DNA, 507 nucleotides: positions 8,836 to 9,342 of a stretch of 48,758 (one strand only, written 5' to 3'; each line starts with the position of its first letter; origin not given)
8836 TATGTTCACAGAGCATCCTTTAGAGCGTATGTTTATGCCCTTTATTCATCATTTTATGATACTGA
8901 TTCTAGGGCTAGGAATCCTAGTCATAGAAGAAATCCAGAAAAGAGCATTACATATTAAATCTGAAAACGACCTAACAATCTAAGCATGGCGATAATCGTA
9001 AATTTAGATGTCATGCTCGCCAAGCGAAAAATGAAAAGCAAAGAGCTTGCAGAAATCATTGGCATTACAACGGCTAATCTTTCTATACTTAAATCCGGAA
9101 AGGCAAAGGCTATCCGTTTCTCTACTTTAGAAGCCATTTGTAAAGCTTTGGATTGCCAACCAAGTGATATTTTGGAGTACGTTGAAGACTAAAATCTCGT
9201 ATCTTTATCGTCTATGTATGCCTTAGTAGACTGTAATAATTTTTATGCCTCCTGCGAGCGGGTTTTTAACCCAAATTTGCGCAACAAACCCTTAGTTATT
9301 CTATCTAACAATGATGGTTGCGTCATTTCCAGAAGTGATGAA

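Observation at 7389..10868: Six tightly packed genes: three tandem DUF2975-type membrane paralogs, a YozG-like HTH, umuC and a umuD-like S24 peptidase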

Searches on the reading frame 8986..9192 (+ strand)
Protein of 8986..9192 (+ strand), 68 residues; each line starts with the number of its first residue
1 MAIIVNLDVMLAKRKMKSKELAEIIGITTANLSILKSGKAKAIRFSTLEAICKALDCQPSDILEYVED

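Call 3: search_protein_families(library=pfam, proteins=[window:8986-9192:+], max_evalue=0.01)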
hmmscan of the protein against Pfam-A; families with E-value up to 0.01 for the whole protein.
window:8986-9192:+ (68 aa): 4 families
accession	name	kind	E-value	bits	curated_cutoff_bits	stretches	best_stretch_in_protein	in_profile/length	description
PF13443.12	HTH_26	-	7.2e-26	90.7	22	1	6-68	1-63/63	Cro/C1-type HTH DNA-binding domain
PF01381.28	HTH_3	-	7.6e-06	26.3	23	1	13-61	7-54/55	Helix-turn-helix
PF12844.13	HTH_19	-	0.00023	21.5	30.2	1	10-63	7-59/64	Helix-turn-helix domain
PF04967.18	HTH_10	-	0.0097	16.1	23.1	0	13-33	21-41/53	HTH DNA binding domain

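Call 4: search_protein_families(library=ncbifam, proteins=[window:8986-9192:+], max_evalue=0.01)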
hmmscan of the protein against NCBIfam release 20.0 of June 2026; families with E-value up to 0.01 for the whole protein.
window:8986-9192:+ (68 aa): 4 families
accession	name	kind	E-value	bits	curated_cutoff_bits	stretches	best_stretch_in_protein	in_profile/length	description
NF000090.1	trans_reg_VanU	equivalog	2.6e-07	30.7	150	1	9-65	10-64/75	glycopeptide resistance transcriptional regulator VanU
NF010465.0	PRK13890.1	equivalog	2.5e-05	24.4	96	1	5-65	8-67/121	conjugal transfer protein TrbA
NF006015.0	PRK08154.1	subfamily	0.0043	16.3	204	1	12-65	40-92/314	anaerobic benzoate catabolism transcriptional regulator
NF003056.0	PRK03975.1-4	equivalog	0.0054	16.6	115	1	10-37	16-43/145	putative transcriptional regulator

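Call 24: find_homologous_proteins(query=window:8986-9192:+, max_evalue=1e-15)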
Query window:8986-9192:+ (68 aa): 7998 proteins with E <= 1e-15 among 8000 candidates; the best 120 are listed.
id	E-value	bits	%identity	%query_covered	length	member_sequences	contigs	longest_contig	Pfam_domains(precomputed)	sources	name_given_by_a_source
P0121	4.6e-34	132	99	100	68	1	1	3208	PF01381.29,PF13443.13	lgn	-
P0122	9.1e-34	131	99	100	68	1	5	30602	PF01381.29,PF13443.13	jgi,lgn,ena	-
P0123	1.1e-33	131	97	100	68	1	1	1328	PF13443.13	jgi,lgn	jgi:putative transcriptional regulator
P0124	1.2e-33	130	97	100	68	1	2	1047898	PF13443.13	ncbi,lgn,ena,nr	ncbi:MAG: transcriptional regulator [Lutibacter sp.]|nr:MAG: transcriptional regulator [Lutibacter s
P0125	1.2e-33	130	97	100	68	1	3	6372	PF13443.13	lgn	-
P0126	1.3e-33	130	97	100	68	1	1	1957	PF01381.29,PF13443.13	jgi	jgi:putative transcriptional regulator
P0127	1.5e-33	130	99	100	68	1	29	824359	PF01381.29,PF13443.13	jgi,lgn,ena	jgi:putative transcriptional regulator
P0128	1.6e-33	130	96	100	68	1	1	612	PF01381.29,PF13443.13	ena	-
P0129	1.8e-33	130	96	100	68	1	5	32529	PF13443.13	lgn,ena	-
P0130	2.2e-33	130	97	100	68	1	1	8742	PF01381.29,PF13443.13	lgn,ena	-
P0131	2.2e-33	130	94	100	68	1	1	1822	PF01381.29,PF13443.13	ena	-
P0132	2.3e-33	130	96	100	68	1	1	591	PF01381.29,PF13443.13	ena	-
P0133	2.3e-33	130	97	100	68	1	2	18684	PF01381.29,PF13443.13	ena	-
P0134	2.3e-33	130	96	100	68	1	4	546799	PF01381.29,PF13443.13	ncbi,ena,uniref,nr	ncbi:helix-turn-helix transcriptional regulator [uncultured Lacinutrix sp.]|uniref:helix-turn-helix 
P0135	2.5e-33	130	96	100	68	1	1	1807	PF01381.29,PF13443.13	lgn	-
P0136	2.5e-33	129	97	100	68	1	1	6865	PF01381.29,PF13443.13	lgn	-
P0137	2.5e-33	129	97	100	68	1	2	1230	PF01381.29,PF13443.13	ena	-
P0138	2.9e-33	129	97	100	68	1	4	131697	PF01381.29,PF13443.13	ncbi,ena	-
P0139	3.0e-33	129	96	100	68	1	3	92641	PF13443.13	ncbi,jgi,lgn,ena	-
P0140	3.1e-33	129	96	100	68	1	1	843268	PF01381.29,PF13443.13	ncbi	-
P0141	3.2e-33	129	96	100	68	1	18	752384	PF13443.13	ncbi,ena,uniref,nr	ncbi:helix-turn-helix transcriptional regulator [Polaribacter sp. PL03]|uniref:helix-turn-helix doma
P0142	3.2e-33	129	96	100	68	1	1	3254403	PF01381.29,PF13443.13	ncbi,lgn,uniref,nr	ncbi:transcriptional regulator [Polaribacter sp. BM10]|uniref:helix-turn-helix domain-containing pro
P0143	3.2e-33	129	97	100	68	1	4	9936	PF01381.29,PF13443.13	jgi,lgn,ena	-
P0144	3.5e-33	129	96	100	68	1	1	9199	PF01381.29,PF13443.13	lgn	-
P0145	3.6e-33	129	97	100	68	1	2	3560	PF13443.13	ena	-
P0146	3.7e-33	129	96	100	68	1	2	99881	PF13443.13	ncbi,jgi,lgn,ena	-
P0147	3.9e-33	129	97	100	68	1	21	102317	PF01381.29,PF13443.13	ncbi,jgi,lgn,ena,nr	ncbi:MAG: putative transcriptional regulator [Polaribacter sp.]|jgi:putative transcriptional regulat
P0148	4.0e-33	129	94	100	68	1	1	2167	PF01381.29,PF13443.13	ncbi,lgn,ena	-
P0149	4.1e-33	129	94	100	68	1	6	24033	PF13443.13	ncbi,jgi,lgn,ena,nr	ncbi:MAG: helix-turn-helix transcriptional regulator [Chlorobi bacterium]|nr:helix-turn-helix transc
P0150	4.1e-33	129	96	100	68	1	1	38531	PF01381.29,PF13443.13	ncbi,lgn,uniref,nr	ncbi:helix-turn-helix transcriptional regulator [Winogradskyella sp.]|uniref:helix-turn-helix domain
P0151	4.2e-33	129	96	100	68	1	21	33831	PF13443.13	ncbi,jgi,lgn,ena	ncbi:MAG: putative transcriptional regulator [Roseivirga sp.]|jgi:putative transcriptional regulator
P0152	4.3e-33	129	94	100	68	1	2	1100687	PF13443.13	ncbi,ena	-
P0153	4.3e-33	129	94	100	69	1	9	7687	PF13443.13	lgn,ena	-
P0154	4.4e-33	129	96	100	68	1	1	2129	PF13443.13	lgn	-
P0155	4.5e-33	129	96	100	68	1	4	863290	PF13443.13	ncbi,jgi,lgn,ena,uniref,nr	ncbi:helix-turn-helix transcriptional regulator [uncultured Polaribacter sp.]|jgi:putative transcrip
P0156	4.5e-33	129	94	100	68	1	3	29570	PF13443.13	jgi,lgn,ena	jgi:putative transcriptional regulator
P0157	4.6e-33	129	94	100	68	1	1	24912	PF13443.13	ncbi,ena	-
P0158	4.6e-33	129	96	100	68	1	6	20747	PF13443.13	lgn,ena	-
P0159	4.6e-33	129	96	100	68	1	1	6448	PF13443.13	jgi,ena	jgi:putative transcriptional regulator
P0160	4.6e-33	129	96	100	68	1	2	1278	PF13443.13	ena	-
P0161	4.6e-33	129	96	100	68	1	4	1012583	PF01381.29,PF13443.13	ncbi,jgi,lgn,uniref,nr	ncbi:helix-turn-helix domain-containing protein [Jejuia spongiicola]|jgi:putative transcriptional re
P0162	4.7e-33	129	97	100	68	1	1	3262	PF01381.29,PF13443.13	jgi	-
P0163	5.1e-33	129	97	100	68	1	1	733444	PF01381.29,PF13443.13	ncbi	-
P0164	5.2e-33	129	96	100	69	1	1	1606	PF13443.13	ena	-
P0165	5.4e-33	128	96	100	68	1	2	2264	PF01381.29,PF13443.13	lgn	-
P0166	5.4e-33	128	96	100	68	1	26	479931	PF13443.13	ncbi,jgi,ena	jgi:putative transcriptional regulator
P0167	5.4e-33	128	97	100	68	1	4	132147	PF01381.29,PF13443.13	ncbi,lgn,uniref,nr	ncbi:helix-turn-helix domain-containing protein [Polaribacter septentrionalilitoris]|uniref:helix-tu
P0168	5.6e-33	128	97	100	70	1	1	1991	PF01381.29,PF13443.13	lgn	-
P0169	5.6e-33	128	96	100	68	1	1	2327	PF01381.29,PF13443.13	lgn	-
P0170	5.9e-33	128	96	100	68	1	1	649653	PF01381.29,PF13443.13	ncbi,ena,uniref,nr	ncbi:helix-turn-helix domain-containing protein [Pontimicrobium aquaticum]|uniref:Helix-turn-helix t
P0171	6.0e-33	128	99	99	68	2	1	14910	PF01381.29,PF13443.13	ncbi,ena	-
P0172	6.0e-33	128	94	100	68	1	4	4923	PF01381.29,PF13443.13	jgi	jgi:putative transcriptional regulator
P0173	6.0e-33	128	96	100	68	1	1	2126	PF13443.13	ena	-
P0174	6.0e-33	128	94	100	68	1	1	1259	PF13443.13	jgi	-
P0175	6.1e-33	128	94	100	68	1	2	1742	PF13443.13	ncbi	-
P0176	6.1e-33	128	96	100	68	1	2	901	PF01381.29,PF13443.13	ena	-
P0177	6.3e-33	128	94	100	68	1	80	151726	PF13443.13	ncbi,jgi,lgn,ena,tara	jgi:putative transcriptional regulator|tara:strand:- start:1851 stop:2057 length:207 start_codon:yes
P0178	6.3e-33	128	94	100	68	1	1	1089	PF01381.29,PF13443.13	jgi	jgi:putative transcriptional regulator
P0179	6.3e-33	128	96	100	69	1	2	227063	PF01381.29,PF13443.13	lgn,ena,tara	tara:strand:- start:10530 stop:10739 length:210 start_codon:yes stop_codon:yes gene_type:complete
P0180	6.6e-33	128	96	100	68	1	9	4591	PF01381.29,PF13443.13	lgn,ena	-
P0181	6.6e-33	128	97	100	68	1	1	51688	PF13443.13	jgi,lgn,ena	-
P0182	6.8e-33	128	96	100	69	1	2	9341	PF01381.29,PF13443.13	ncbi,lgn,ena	-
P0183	7.3e-33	128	97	100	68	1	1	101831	PF01381.29,PF13443.13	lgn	-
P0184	7.4e-33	128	96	100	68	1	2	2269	PF01381.29,PF13443.13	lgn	-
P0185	7.8e-33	128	94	100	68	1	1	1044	PF01381.29,PF13443.13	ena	-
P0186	7.9e-33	128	93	100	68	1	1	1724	PF13443.13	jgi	-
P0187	8.0e-33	128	94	100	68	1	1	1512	PF13443.13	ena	-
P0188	8.0e-33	128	94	100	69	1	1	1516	PF13443.13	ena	-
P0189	8.0e-33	128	94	100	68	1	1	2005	PF13443.13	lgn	-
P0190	8.1e-33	128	96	100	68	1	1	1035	PF01381.29,PF13443.13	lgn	-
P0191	8.2e-33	128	94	100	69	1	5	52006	PF01381.29,PF13443.13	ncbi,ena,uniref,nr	ncbi:helix-turn-helix domain-containing protein [Winogradskyella immobilis]|uniref:Helix-turn-helix 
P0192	8.2e-33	128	96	100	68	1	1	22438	PF13443.13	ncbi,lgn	-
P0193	8.2e-33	128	96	100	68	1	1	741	PF01381.29,PF13443.13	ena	-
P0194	8.4e-33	128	97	100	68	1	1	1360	PF13443.13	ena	-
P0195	8.8e-33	128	94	100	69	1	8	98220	PF01381.29,PF13443.13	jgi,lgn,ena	-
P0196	8.9e-33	128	94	100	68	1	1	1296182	PF13443.13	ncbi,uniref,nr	ncbi:helix-turn-helix domain-containing protein [Hyunsoonleella ulvae]|uniref:helix-turn-helix domai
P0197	9.0e-33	128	96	100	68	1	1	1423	PF01381.29,PF13443.13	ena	-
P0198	9.0e-33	128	94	100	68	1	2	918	PF13443.13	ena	-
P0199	9.1e-33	128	96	100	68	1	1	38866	PF01381.29,PF13443.13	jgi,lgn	jgi:putative transcriptional regulator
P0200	9.3e-33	128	96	100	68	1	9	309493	PF01381.29,PF13443.13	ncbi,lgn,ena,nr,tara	ncbi:MAG: transcriptional regulator [Flavobacteriaceae bacterium]|nr:transcriptional regulator [Flav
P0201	9.9e-33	128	96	100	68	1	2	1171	PF13443.13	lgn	-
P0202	1.0e-32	128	94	100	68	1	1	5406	PF01381.29,PF13443.13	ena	-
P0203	1.0e-32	128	96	100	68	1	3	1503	PF01381.29,PF13443.13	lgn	-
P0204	1.1e-32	128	97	99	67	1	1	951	PF01381.29,PF13443.13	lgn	-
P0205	1.1e-32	128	94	100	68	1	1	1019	PF01381.29,PF13443.13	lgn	-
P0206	1.1e-32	128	94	100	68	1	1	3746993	PF13443.13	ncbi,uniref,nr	ncbi:helix-turn-helix domain-containing protein [Algibacter luteus]|uniref:helix-turn-helix domain-c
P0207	1.1e-32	128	97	99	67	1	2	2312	PF01381.29,PF13443.13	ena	-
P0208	1.1e-32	127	94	100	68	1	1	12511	PF01381.29,PF13443.13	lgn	-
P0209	1.1e-32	127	94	100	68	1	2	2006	PF13443.13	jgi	-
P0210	1.1e-32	127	94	100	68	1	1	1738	PF01381.29,PF13443.13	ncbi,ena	-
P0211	1.1e-32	127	94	100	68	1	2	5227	PF01381.29,PF13443.13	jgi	-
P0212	1.1e-32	127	94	100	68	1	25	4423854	PF13443.13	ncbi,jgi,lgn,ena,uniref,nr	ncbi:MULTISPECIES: helix-turn-helix domain-containing protein [Polaribacter]|jgi:putative transcript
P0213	1.1e-32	127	96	100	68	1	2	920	PF13443.13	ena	-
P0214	1.2e-32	127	94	100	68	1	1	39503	PF01381.29,PF13443.13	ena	-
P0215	1.2e-32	127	94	100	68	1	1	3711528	PF13443.13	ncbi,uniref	ncbi:helix-turn-helix domain-containing protein [Polaribacter sp. Asnod1-A03]|uniref:helix-turn-heli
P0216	1.2e-32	127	94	100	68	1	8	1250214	PF01381.29,PF13443.13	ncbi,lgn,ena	ncbi:helix-turn-helix transcriptional regulator [Flavobacteriaceae sp. LMIT009]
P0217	1.2e-32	127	96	100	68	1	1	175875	PF01381.29,PF13443.13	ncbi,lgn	-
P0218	1.2e-32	127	97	100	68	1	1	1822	PF01381.29,PF13443.13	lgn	-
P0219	1.2e-32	127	94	100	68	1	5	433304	PF13443.13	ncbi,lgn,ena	-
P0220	1.2e-32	127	94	100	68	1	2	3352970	PF01381.29,PF13443.13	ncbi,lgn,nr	ncbi:helix-turn-helix domain-containing protein [Flavobacteriaceae bacterium AU392]|nr:transcription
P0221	1.2e-32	127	93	100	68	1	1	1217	PF13443.13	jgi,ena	jgi:putative transcriptional regulator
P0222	1.2e-32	127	94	100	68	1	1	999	PF13443.13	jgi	jgi:putative transcriptional regulator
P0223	1.2e-32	127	94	100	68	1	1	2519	PF13443.13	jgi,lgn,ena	jgi:putative transcriptional regulator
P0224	1.2e-32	127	96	100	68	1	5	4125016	PF01381.29,PF13443.13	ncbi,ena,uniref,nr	ncbi:transcriptional regulator [Polaribacter reichenbachii]|uniref:Cro/Cl family transcriptional reg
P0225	1.2e-32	127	94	100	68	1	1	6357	PF13443.13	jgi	-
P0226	1.2e-32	127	94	100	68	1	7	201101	PF13443.13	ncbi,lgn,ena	-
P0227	1.3e-32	127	96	100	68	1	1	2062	PF01381.29,PF13443.13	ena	-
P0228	1.3e-32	127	94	100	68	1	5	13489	PF13443.13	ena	-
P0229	1.3e-32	127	94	100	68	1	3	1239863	PF01381.29,PF13443.13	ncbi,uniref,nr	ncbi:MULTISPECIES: helix-turn-helix domain-containing protein [Hwangdonia]|uniref:Helix-turn-helix t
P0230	1.3e-32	127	94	100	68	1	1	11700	PF13443.13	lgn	-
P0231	1.3e-32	127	94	100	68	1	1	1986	PF13443.13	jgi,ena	jgi:putative transcriptional regulator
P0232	1.3e-32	127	94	100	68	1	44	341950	PF13443.13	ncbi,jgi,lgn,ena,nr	ncbi:MAG: helix-turn-helix transcriptional regulator [Polaribacter sp.]|jgi:putative transcriptional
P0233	1.3e-32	127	96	100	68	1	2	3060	PF13443.13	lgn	-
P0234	1.3e-32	127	94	100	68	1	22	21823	PF13443.13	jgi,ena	jgi:putative transcriptional regulator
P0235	1.4e-32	127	96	100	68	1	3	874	PF01381.29,PF13443.13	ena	-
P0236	1.4e-32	127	97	99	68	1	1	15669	PF01381.29,PF13443.13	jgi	jgi:putative transcriptional regulator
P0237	1.4e-32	127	94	100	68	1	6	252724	PF01381.29,PF13443.13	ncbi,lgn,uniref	ncbi:helix-turn-helix domain-containing protein [Tenacibaculum crassostreae]|uniref:helix-turn-helix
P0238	1.4e-32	127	96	100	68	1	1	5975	PF01381.29,PF13443.13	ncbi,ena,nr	ncbi:MAG: helix-turn-helix transcriptional regulator [Flavobacteriaceae bacterium]|nr:helix-turn-hel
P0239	1.4e-32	127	94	100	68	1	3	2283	PF13443.13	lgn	-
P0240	1.4e-32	127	96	100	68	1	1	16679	PF01381.29,PF13443.13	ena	-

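Call 26: find_encoding_contigs(protein=P0127, flank=4000, max_places=10)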
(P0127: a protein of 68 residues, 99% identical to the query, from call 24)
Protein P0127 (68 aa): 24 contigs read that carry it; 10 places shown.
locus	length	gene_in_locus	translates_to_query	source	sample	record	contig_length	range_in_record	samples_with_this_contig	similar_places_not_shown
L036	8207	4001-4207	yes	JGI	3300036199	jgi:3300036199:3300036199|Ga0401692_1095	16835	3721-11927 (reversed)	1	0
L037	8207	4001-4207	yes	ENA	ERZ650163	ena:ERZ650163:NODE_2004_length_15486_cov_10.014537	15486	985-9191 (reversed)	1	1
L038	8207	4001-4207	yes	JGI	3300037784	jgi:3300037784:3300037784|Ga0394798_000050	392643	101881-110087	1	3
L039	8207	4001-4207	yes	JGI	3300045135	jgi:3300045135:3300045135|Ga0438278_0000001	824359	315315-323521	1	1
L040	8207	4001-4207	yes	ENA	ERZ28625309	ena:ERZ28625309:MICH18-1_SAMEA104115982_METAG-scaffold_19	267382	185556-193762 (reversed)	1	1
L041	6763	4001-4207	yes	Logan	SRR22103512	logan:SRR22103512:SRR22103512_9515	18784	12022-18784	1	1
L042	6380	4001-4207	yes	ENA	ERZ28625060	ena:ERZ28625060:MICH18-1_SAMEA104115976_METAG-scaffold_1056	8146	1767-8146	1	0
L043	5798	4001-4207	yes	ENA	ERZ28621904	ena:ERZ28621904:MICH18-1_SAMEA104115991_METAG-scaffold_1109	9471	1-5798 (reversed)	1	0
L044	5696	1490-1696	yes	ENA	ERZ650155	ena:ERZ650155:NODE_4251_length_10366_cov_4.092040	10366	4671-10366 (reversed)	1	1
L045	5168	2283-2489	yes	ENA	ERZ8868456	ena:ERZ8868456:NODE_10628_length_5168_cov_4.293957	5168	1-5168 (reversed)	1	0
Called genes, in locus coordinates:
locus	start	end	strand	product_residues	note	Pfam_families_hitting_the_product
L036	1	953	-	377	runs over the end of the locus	PF00155:Aminotran_1_2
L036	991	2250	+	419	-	PF00817:IMS, PF11799:IMS_C, PF13438:DUF4113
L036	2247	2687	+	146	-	PF00717:Peptidase_S24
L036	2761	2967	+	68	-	-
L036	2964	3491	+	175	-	PF11188:DUF2975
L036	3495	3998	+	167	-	PF11188:DUF2975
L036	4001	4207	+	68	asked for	PF13443:HTH_26, PF01381:HTH_3 (weak)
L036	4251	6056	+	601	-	PF17899:Peptidase_M61_N, PF05299:Peptidase_M61, PF13180:PDZ_2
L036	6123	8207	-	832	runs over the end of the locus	PF00930:DPPIV_N, PF00326:Peptidase_S9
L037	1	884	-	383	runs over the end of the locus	PF00155:Aminotran_1_2, PF01053:Cys_Met_Meta_PP (faint)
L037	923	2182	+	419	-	PF00817:IMS, PF11799:IMS_C, PF13438:DUF4113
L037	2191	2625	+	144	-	PF00717:Peptidase_S24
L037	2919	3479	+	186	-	-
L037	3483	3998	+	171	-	PF11188:DUF2975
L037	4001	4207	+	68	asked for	PF13443:HTH_26, PF01381:HTH_3 (weak)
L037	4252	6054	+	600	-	PF17899:Peptidase_M61_N, PF05299:Peptidase_M61, PF13180:PDZ_2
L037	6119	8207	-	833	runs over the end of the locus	PF00930:DPPIV_N, PF00326:Peptidase_S9, PF12146:Hydrolase_4 (faint)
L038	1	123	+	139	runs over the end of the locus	PF08695:Coa1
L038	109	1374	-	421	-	PF00202:Aminotran_3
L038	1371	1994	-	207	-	PF13500:AAA_26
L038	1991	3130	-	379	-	PF00155:Aminotran_1_2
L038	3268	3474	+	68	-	-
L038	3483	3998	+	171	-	PF11188:DUF2975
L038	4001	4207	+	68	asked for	PF13443:HTH_26, PF01381:HTH_3 (weak)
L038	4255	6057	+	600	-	PF17899:Peptidase_M61_N, PF05299:Peptidase_M61, PF13180:PDZ_2, PF17820:PDZ_6 (weak)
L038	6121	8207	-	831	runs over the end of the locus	PF00930:DPPIV_N, PF00326:Peptidase_S9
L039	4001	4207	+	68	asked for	PF13443:HTH_26, PF01381:HTH_3 (weak)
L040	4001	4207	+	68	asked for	PF13443:HTH_26, PF01381:HTH_3 (weak)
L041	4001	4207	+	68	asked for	PF13443:HTH_26, PF01381:HTH_3 (weak)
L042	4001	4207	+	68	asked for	PF13443:HTH_26, PF01381:HTH_3 (weak)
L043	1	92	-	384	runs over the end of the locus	PF00109:ketoacyl-synt, PF02801:Ketoacyl-synt_C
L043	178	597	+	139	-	PF08695:Coa1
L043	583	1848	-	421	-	PF00202:Aminotran_3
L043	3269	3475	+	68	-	-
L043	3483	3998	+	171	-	PF11188:DUF2975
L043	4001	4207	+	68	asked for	PF13443:HTH_26, PF01381:HTH_3 (weak)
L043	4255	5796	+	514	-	?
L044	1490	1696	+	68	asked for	PF13443:HTH_26, PF01381:HTH_3 (weak)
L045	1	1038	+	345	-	?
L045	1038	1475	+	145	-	PF00717:Peptidase_S24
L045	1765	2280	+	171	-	PF11188:DUF2975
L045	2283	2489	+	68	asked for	PF13443:HTH_26, PF01381:HTH_3 (weak)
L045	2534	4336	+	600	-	PF17899:Peptidase_M61_N, PF05299:Peptidase_M61, PF13180:PDZ_2, PF17820:PDZ_6 (weak)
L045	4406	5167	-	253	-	?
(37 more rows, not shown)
